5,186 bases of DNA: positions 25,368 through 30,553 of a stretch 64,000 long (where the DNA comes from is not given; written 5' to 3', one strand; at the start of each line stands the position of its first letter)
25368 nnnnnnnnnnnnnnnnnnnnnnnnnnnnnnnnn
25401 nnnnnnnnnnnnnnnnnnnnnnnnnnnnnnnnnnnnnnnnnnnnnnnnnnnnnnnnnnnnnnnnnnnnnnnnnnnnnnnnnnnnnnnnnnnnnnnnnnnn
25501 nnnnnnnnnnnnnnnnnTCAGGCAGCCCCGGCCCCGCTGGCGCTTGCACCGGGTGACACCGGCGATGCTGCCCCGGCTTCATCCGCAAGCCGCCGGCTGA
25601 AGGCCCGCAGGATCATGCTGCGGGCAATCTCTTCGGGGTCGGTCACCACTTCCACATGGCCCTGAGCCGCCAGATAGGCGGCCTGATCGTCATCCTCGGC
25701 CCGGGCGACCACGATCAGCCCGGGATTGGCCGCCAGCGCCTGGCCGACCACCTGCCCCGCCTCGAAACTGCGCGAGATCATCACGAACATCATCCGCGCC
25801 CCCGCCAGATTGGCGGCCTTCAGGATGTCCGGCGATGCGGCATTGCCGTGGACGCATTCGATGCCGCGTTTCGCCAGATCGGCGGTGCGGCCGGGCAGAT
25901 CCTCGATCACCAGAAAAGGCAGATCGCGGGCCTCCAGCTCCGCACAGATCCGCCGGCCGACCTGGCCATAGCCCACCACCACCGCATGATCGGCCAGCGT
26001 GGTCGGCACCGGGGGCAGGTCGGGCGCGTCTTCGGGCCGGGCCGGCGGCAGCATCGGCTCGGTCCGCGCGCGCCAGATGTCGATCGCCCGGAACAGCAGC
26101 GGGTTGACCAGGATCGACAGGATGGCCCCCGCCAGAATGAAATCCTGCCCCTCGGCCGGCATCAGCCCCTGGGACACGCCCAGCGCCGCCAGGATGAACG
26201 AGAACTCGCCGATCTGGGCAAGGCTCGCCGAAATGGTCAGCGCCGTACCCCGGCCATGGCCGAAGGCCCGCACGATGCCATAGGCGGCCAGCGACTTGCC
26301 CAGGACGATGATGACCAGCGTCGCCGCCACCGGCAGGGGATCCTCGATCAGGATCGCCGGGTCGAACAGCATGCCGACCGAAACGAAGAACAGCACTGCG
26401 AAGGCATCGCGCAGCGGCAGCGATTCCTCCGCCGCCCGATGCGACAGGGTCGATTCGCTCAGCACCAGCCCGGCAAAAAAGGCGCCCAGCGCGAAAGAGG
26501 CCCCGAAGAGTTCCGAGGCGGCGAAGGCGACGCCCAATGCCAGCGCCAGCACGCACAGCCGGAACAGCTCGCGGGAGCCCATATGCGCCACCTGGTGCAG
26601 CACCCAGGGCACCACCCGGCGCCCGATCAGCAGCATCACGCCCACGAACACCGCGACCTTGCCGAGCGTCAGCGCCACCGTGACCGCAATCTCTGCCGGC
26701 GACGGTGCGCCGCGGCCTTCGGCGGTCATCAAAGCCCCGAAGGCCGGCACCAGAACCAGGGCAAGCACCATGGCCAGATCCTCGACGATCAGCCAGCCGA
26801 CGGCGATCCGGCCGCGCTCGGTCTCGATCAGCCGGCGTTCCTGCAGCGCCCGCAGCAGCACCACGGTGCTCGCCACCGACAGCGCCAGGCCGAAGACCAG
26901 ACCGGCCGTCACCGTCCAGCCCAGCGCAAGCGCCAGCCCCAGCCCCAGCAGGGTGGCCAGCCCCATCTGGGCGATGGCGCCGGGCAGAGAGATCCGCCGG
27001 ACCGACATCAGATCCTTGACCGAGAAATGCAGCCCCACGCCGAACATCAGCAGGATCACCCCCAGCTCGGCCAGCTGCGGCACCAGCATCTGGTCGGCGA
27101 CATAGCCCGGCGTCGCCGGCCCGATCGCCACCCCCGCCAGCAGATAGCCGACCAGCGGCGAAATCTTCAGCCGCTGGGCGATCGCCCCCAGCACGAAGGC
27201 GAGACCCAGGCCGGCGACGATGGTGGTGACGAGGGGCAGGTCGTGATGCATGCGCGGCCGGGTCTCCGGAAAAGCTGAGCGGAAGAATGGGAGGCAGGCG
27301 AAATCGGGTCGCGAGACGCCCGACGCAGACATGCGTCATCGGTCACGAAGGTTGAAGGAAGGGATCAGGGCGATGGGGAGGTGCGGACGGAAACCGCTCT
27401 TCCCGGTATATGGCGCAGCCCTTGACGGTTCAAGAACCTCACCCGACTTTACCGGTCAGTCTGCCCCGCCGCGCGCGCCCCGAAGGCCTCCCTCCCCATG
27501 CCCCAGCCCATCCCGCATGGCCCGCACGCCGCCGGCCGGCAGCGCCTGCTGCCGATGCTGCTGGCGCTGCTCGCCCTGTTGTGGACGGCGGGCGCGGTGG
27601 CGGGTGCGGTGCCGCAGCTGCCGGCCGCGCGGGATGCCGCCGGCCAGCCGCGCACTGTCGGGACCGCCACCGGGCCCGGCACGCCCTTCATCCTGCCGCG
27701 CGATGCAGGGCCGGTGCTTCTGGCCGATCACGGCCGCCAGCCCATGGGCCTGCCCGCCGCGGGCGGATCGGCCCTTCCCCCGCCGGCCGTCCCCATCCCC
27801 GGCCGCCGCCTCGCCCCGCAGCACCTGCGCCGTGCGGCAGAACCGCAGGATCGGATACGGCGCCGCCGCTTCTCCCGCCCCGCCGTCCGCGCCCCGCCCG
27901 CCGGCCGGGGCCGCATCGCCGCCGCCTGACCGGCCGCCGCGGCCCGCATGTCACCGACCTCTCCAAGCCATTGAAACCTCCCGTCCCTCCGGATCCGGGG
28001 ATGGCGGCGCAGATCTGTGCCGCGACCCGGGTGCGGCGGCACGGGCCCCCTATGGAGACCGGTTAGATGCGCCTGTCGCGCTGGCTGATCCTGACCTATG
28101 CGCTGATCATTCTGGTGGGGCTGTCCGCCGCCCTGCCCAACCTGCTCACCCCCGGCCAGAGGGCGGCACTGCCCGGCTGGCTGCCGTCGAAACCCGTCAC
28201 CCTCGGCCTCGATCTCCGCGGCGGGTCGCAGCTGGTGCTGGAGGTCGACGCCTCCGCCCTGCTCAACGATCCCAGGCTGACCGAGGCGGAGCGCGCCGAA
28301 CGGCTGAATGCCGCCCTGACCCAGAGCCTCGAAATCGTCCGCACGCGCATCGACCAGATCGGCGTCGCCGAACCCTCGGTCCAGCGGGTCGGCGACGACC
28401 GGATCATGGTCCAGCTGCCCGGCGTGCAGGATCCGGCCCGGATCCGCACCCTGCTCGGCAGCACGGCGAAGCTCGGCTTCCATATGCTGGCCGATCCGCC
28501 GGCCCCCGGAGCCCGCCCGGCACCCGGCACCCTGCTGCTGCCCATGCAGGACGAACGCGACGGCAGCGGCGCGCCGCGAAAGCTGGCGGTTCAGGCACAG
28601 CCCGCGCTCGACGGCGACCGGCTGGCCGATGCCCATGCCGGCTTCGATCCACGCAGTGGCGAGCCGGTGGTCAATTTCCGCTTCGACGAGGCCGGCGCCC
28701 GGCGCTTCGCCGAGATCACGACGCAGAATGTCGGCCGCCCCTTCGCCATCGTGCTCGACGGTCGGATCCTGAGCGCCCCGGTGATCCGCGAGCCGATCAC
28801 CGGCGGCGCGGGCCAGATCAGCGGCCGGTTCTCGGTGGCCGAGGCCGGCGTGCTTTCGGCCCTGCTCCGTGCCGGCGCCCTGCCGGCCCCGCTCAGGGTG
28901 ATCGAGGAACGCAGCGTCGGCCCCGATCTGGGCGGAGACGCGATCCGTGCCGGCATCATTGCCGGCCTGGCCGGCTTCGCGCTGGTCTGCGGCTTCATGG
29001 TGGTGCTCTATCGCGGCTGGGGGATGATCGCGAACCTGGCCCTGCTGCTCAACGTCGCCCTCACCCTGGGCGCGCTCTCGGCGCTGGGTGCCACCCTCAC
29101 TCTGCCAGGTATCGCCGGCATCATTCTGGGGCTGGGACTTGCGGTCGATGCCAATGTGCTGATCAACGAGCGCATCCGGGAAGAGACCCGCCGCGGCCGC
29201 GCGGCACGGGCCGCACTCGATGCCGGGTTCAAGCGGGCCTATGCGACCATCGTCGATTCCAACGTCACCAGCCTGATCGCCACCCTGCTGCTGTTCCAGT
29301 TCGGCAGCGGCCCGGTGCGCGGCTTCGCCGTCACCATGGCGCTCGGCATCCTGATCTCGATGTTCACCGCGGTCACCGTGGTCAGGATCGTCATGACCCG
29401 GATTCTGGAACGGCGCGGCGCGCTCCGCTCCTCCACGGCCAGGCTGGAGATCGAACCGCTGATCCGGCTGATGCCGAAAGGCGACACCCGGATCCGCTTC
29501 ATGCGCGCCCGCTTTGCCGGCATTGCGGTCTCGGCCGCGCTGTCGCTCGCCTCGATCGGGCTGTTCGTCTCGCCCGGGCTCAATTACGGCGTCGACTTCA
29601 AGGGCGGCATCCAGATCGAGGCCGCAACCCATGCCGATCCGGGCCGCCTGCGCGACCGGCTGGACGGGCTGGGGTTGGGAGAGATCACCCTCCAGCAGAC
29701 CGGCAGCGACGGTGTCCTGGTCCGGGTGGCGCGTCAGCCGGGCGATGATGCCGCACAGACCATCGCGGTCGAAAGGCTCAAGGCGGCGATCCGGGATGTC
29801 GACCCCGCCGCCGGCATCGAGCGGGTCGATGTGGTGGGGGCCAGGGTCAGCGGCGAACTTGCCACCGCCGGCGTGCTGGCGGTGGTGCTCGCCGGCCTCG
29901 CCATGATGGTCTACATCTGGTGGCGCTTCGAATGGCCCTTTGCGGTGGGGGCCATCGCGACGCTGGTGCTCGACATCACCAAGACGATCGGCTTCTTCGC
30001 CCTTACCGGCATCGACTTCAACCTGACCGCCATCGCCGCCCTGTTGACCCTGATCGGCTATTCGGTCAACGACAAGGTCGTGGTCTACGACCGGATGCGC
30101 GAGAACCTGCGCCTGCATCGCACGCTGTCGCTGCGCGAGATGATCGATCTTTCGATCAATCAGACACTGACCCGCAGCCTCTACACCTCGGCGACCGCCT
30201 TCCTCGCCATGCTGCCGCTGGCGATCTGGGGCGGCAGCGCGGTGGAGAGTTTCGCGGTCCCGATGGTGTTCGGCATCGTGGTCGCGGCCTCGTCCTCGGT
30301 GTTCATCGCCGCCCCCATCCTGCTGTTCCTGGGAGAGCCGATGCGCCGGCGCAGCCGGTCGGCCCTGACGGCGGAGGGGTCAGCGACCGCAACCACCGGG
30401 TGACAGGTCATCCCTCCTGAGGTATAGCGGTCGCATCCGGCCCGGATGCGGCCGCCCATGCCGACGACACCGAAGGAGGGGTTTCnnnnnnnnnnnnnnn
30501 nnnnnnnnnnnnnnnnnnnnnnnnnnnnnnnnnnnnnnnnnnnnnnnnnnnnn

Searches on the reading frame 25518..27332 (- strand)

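Call 46: search_protein_families(library=pfam, proteins=[window:25518-27332:-], max_evalue=0.00001)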
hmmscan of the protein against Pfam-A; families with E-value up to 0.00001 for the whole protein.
window:25518-27332:- (604 aa): 2 families
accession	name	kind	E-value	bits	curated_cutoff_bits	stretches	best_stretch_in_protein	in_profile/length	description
PF00999.27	Na_H_Exchanger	-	1.6e-54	185.6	26.2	1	44-414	3-369/375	Sodium/hydrogen exchanger, transmembrane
PF02254.24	TrkA_N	-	1e-20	74.6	23.8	1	451-563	2-114/116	TrkA-N domain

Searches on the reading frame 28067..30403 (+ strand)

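Call 46: search_protein_families(library=pfam, proteins=[window:28067-30403:+], max_evalue=0.00001)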
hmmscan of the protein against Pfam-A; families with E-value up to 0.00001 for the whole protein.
window:28067-30403:+ (778 aa): 6 families
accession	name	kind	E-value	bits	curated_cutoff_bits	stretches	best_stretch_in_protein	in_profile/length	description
PF02355.23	SecD_SecF_C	-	1.4e-77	259.8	20.5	2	572-756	3-187/189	Protein export membrane protein SecD/SecF, C-terminal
PF22599.2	SecDF_P1_head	-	8.6e-39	132.4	27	1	170-274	10-114/114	SecDF, P1 head subdomain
PF21760.3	SecD_1st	-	4.1e-29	100.3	27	1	85-142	2-59/60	Protein translocase subunit SecDF, P1 domain, N-terminal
PF07549.19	Sec_GG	-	4.6e-15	55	20.3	1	38-63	2-27/28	SecD/SecF GG Motif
PF00873.25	ACR_tran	-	3e-09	35.6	28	0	320-450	359-493/1021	AcrB/AcrD/AcrF family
PF03176.21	MMPL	-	4.6e-07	29.5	20.5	1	298-443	147-299/333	MMPL family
